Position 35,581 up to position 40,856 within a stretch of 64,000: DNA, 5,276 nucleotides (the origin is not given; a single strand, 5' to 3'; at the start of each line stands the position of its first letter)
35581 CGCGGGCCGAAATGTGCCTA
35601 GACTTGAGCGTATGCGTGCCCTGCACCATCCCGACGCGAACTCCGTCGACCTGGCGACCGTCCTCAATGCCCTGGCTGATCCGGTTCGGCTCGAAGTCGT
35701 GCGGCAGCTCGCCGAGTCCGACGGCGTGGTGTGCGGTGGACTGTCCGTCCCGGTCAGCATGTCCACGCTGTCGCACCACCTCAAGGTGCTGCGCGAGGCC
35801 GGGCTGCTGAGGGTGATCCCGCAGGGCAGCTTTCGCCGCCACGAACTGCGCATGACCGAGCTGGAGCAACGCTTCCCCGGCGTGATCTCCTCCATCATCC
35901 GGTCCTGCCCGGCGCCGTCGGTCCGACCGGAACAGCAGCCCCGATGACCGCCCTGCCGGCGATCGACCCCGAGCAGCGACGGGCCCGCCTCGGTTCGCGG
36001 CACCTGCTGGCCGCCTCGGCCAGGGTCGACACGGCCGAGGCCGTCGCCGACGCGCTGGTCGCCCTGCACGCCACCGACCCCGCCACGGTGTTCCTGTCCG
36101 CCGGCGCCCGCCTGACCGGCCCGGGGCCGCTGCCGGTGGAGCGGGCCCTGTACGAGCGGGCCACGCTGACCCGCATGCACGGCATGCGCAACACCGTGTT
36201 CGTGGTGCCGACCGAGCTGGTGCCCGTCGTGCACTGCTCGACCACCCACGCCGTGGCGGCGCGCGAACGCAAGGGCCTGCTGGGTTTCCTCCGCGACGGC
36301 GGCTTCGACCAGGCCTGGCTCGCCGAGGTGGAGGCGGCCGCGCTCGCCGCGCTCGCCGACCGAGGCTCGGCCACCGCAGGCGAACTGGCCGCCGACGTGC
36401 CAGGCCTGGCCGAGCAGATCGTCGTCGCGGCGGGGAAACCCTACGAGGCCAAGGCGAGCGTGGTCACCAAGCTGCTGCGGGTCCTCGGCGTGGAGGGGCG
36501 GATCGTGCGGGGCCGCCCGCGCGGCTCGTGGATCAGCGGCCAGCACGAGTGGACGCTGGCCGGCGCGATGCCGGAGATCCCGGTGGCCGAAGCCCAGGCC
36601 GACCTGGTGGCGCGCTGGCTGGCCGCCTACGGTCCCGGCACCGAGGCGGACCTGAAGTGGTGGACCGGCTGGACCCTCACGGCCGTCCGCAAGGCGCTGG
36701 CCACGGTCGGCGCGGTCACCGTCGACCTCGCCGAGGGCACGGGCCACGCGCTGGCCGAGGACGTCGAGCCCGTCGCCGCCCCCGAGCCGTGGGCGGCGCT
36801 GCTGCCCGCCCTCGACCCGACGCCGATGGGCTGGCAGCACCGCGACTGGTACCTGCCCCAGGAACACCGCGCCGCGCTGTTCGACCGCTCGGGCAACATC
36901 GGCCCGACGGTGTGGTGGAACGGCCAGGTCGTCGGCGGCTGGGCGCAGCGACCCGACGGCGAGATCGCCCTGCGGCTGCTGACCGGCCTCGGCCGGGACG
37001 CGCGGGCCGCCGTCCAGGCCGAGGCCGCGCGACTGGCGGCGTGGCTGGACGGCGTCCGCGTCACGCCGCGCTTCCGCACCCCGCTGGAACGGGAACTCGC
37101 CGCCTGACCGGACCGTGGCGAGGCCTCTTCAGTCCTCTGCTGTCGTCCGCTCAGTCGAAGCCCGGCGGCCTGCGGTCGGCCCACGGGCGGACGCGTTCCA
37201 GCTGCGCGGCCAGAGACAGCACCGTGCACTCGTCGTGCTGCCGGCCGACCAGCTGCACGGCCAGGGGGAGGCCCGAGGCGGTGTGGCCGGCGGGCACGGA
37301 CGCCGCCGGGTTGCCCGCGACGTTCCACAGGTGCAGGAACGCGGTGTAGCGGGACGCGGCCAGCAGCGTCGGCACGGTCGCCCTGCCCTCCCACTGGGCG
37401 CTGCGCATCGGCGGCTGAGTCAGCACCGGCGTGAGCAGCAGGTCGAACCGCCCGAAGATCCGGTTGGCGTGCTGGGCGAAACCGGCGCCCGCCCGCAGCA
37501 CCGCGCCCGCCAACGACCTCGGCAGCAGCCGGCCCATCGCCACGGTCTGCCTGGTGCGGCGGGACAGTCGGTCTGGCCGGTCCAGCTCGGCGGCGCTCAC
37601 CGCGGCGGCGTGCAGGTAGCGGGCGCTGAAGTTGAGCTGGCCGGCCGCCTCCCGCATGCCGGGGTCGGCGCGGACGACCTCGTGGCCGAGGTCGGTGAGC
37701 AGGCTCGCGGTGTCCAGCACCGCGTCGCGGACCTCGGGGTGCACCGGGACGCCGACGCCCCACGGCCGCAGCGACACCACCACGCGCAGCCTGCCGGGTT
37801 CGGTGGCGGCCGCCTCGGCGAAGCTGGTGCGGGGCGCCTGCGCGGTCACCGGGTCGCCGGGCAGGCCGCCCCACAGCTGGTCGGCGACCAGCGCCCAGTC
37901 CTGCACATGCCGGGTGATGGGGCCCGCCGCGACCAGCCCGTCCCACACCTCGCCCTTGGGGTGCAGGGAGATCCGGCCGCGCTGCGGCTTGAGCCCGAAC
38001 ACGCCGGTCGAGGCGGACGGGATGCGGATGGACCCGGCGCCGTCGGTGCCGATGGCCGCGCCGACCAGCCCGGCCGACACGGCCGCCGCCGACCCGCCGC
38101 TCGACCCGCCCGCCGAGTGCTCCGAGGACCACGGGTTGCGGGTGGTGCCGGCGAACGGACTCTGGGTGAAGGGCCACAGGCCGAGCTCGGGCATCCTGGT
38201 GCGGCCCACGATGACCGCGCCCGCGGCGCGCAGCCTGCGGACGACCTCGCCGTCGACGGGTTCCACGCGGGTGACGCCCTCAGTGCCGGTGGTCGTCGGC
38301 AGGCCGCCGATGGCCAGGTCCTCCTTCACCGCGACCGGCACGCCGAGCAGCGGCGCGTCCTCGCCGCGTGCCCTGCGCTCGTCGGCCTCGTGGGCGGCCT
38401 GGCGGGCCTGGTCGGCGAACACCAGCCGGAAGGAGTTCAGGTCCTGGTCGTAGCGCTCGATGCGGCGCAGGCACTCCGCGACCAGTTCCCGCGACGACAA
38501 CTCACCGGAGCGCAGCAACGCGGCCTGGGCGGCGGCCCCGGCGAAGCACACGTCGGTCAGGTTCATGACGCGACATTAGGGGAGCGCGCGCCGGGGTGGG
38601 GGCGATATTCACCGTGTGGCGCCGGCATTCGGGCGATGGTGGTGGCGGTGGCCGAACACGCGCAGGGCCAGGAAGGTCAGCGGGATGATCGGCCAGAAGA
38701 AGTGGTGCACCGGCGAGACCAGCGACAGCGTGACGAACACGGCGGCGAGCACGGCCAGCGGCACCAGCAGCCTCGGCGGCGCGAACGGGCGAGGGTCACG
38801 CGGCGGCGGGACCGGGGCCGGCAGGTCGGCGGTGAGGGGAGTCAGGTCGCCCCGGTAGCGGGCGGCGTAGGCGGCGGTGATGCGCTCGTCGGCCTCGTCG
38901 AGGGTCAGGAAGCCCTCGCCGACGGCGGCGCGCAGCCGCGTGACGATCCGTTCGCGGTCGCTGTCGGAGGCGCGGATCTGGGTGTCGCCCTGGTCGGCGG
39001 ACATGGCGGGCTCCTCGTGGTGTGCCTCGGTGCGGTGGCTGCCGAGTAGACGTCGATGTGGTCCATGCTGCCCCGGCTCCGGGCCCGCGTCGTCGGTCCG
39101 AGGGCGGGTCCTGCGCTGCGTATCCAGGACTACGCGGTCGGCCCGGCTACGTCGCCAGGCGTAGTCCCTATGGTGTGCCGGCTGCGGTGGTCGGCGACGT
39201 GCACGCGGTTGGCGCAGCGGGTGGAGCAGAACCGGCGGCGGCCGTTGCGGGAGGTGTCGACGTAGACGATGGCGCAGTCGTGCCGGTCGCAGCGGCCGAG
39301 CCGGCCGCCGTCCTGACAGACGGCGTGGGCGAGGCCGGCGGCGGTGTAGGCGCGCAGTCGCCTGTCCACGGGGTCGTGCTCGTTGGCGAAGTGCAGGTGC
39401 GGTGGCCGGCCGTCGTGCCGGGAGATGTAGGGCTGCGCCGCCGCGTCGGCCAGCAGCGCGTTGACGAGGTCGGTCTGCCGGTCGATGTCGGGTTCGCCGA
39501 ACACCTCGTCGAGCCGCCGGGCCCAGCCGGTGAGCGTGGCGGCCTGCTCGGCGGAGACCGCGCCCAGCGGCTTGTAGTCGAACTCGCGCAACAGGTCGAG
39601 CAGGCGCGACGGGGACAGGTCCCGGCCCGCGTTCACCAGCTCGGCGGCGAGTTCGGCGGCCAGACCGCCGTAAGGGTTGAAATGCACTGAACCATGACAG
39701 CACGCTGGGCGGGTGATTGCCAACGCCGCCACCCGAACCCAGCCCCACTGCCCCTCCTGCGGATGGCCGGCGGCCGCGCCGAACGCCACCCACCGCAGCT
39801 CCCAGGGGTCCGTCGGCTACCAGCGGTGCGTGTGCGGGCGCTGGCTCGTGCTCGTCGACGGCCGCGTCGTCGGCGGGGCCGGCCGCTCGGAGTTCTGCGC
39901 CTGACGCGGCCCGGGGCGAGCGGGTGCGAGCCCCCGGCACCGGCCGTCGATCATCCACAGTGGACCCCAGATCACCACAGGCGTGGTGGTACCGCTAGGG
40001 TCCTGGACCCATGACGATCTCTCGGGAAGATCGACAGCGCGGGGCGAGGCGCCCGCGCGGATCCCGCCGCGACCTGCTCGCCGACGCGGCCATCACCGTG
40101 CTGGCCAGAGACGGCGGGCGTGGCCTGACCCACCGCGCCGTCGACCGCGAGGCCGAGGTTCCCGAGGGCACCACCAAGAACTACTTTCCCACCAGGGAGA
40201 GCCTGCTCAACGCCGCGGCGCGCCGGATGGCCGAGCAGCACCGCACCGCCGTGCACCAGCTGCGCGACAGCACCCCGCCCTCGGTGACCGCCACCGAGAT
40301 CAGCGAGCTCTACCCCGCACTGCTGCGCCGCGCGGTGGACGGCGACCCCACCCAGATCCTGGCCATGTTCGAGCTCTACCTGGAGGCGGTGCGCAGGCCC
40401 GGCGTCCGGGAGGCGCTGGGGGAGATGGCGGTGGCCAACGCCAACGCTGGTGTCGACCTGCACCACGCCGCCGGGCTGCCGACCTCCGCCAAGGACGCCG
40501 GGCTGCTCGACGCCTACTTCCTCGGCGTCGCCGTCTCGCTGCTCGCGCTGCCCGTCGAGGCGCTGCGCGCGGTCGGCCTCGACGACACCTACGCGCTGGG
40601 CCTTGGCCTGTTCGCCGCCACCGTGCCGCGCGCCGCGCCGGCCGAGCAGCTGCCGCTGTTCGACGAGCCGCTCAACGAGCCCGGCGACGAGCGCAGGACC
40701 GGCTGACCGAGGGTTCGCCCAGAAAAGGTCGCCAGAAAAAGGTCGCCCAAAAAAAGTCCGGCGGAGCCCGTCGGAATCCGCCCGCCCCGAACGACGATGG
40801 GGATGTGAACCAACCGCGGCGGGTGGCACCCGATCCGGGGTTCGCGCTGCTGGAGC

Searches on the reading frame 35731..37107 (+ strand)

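Call 41: search_protein_families(library=pfam, proteins=[window:35731-37107:+])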
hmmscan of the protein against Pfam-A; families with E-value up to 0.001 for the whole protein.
window:35731-37107:+ (458 aa): 1 family
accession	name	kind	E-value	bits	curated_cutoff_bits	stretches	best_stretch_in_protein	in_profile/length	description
PF06224.18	AlkZ-like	-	2.3e-66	225.1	25.9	1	107-438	2-329/329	DNA glycosylase AlkZ-like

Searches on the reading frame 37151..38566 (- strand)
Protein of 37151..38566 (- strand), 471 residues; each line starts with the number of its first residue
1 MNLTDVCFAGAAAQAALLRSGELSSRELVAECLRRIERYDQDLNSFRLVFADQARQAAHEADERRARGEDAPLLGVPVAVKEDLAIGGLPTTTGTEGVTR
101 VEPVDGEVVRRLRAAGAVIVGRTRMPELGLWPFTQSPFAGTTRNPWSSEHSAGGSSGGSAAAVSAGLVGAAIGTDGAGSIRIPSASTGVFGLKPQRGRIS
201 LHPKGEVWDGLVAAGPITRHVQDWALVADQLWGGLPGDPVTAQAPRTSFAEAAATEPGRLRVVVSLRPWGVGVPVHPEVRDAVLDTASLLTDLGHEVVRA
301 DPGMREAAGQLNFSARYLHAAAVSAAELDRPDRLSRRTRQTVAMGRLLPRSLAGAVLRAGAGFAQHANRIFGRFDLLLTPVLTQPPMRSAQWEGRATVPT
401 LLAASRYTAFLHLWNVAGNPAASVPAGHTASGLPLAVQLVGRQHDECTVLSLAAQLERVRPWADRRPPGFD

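Call 42: search_protein_families(library=pfam, proteins=[window:37151-38566:-])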
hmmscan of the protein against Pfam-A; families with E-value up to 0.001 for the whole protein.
window:37151-38566:- (471 aa): 1 family
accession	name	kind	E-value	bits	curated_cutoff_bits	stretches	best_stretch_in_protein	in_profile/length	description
PF01425.27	Amidase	-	1.7e-102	344.2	27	1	27-450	1-445/445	Amidase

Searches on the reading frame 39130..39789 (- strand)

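Call 42: search_protein_families(library=pfam, proteins=[window:39130-39789:-])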
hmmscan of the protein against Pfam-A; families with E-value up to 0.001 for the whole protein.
window:39130-39789:- (219 aa): 1 family
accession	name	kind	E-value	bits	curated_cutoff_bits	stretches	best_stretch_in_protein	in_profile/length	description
PF11706.13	zf-CGNR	-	2.2e-16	59.8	24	1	163-205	1-44/44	CGNR zinc finger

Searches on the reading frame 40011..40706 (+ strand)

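Call 42: search_protein_families(library=pfam, proteins=[window:40011-40706:+])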
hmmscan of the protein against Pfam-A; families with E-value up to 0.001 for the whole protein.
window:40011-40706:+ (231 aa): 2 families
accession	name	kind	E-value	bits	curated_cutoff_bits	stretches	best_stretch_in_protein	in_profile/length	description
PF17940.6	TetR_C_31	-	1.5e-13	51.2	27.4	1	96-183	5-92/107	Tetracyclin repressor-like, C-terminal domain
PF00440.29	TetR_N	-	0.00069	19.8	24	0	25-69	3-47/47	Bacterial regulatory proteins, tetR family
